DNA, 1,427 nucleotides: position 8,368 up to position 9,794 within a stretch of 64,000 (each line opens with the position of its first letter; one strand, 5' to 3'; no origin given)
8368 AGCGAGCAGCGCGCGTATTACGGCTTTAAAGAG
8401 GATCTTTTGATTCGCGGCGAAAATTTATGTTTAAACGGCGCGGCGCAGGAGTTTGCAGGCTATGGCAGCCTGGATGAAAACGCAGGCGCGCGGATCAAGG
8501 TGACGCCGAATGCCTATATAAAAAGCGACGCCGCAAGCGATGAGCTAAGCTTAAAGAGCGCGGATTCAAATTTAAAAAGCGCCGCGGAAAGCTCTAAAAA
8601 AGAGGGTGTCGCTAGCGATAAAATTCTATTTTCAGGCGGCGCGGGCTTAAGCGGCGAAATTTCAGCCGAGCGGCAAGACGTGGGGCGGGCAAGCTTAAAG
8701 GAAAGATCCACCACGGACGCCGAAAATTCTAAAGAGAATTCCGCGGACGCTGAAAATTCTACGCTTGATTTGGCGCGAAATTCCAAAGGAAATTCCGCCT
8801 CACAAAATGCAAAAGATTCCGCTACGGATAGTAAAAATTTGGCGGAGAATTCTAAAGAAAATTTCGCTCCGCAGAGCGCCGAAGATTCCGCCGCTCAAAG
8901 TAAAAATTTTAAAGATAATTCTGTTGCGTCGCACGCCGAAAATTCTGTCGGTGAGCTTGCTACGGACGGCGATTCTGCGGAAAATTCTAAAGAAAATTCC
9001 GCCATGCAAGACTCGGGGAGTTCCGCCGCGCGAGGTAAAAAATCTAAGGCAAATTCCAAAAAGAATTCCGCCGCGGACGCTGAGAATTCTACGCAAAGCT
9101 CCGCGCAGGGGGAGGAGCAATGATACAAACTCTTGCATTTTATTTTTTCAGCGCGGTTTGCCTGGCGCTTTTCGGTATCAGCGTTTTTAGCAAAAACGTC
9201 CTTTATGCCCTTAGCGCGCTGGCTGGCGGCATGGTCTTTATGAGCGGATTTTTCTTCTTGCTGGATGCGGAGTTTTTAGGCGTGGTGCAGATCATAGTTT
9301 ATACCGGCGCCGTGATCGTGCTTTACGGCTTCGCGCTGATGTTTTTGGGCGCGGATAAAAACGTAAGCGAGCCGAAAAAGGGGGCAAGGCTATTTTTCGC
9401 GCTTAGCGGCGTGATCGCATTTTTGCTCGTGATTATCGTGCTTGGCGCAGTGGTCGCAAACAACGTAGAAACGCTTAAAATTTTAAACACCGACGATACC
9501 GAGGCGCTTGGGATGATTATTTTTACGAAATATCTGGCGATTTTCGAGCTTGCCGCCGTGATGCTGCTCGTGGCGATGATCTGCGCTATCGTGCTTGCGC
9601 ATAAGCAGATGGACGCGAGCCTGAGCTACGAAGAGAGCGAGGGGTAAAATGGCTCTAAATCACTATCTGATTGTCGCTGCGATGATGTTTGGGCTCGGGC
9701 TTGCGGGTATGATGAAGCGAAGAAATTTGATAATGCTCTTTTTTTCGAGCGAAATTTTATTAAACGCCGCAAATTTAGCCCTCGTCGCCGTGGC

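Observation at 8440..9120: NuoI carries a ~225-aa disordered C-terminal tail made of repeats and open in several frames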

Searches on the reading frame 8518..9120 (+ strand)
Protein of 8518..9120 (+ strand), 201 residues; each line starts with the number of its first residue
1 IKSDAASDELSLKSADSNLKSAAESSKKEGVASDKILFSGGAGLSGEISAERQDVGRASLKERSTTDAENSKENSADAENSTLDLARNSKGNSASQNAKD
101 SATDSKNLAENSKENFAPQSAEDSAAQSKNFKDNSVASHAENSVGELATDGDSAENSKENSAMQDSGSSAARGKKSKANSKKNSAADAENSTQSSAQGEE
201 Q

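Call 29: find_homologous_proteins(query=window:8518-9120:+, max_evalue=0.001)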
Query window:8518-9120:+ (201 aa): 23 proteins with E <= 0.001 among 588 candidates.
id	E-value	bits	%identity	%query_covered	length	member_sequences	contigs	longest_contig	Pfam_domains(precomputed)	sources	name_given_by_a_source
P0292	2.8e-59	218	73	100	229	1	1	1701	-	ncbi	-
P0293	9.5e-57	210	72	100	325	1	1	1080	PF12797.13,PF00037.33,PF12838.13,PF13187.12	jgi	-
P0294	5.6e-38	149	86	38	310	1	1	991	PF12797.13,PF00037.33,PF12838.13,PF13187.12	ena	-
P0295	1.5e-37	148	66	86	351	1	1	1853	PF12797.13,PF00037.33,PF12838.13,PF13187.12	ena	-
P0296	7.2e-37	145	71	63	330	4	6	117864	PF12797.13,PF00037.33,PF12838.13,PF13187.12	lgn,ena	-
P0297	5.1e-35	139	90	38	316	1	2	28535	PF12797.13,PF00037.33,PF12838.13,PF13187.12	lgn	-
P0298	9.0e-35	139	87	51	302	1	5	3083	PF12797.13,PF00037.33,PF12838.13,PF13187.12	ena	-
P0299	3.3e-34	137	87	51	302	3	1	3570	PF12797.13,PF00037.33,PF12838.13,PF13187.12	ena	-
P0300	7.3e-34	136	80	56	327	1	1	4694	PF12797.13,PF00037.33,PF12838.13,PF13187.12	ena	-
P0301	1.9e-32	131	85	51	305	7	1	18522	PF12797.13,PF00037.33,PF12838.13,PF13187.12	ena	-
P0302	3.1e-32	130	83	38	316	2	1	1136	PF12797.13,PF00037.33,PF12838.13,PF13187.12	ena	-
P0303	5.8e-31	126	83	51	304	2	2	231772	PF12797.13,PF00037.33,PF12838.13,PF13187.12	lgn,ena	-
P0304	6.6e-31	126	83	51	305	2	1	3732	PF12797.13,PF00037.33,PF12838.13,PF13187.12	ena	-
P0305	6.7e-31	126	57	63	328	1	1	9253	PF12797.13,PF00037.33,PF12838.13,PF13187.12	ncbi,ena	-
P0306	7.1e-31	126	84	50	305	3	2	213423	PF12797.13,PF00037.33,PF12838.13,PF13187.12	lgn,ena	-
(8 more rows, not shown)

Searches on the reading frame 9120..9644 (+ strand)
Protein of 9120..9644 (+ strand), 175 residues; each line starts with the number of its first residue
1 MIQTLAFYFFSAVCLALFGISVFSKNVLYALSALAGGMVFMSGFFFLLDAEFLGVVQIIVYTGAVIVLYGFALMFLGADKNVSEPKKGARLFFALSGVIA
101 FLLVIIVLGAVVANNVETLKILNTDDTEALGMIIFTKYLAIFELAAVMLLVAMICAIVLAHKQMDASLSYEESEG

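Call 35: search_protein_families(library=ncbifam, proteins=[window:9120-9644:+], max_evalue=0.00001)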
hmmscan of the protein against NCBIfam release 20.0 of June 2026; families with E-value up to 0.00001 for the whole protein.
window:9120-9644:+ (175 aa): 12 families
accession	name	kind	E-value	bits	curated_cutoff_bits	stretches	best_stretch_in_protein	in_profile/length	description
NF005167.0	PRK06638.2-2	equivalog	2.9e-66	222.6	137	1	1-171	1-173/176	NADH-quinone oxidoreductase subunit J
NF005169.0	PRK06638.2-4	equivalog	1.1e-36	126.5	319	1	1-160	1-165/182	NADH-quinone oxidoreductase subunit J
NF005165.0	PRK06638.1-5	equivalog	7e-28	97.4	192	1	4-164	20-185/282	NADH-quinone oxidoreductase subunit J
NF005164.0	PRK06638.1-4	equivalog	5.7e-26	91.2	154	1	2-164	3-173/211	NADH-quinone oxidoreductase subunit J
NF005168.0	PRK06638.2-3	equivalog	1.1e-22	80.8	154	1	3-165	4-170/172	NADH-quinone oxidoreductase subunit J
NF005163.0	PRK06638.1-3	equivalog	1e-21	77.3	174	1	2-166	7-173/203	NADH-quinone oxidoreductase subunit J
NF005166.0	PRK06638.2-1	equivalog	1.2e-16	61.2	284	1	6-166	7-169/174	NADH-quinone oxidoreductase subunit J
NF005162.0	PRK06638.1-1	equivalog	1e-15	58.1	157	1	5-165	3-164/184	NADH-quinone oxidoreductase subunit J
NF005024.0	PRK06433.1-4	equivalog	1e-09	38.5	101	1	2-84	4-86/89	NADH dehydrogenase subunit J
NF005025.0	PRK06433.1-5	equivalog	7.5e-09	35.9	95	1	6-75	14-84/96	NADH dehydrogenase subunit J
NF040613.1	F420_dehyd_FpoJ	exception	8.7e-07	28.8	110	1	98-161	9-77/81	F420H2 dehydrogenase subunit FpoJ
NF005023.0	PRK06433.1-2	equivalog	6.4e-06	26.5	92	1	1-79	1-79/82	NADH dehydrogenase subunit J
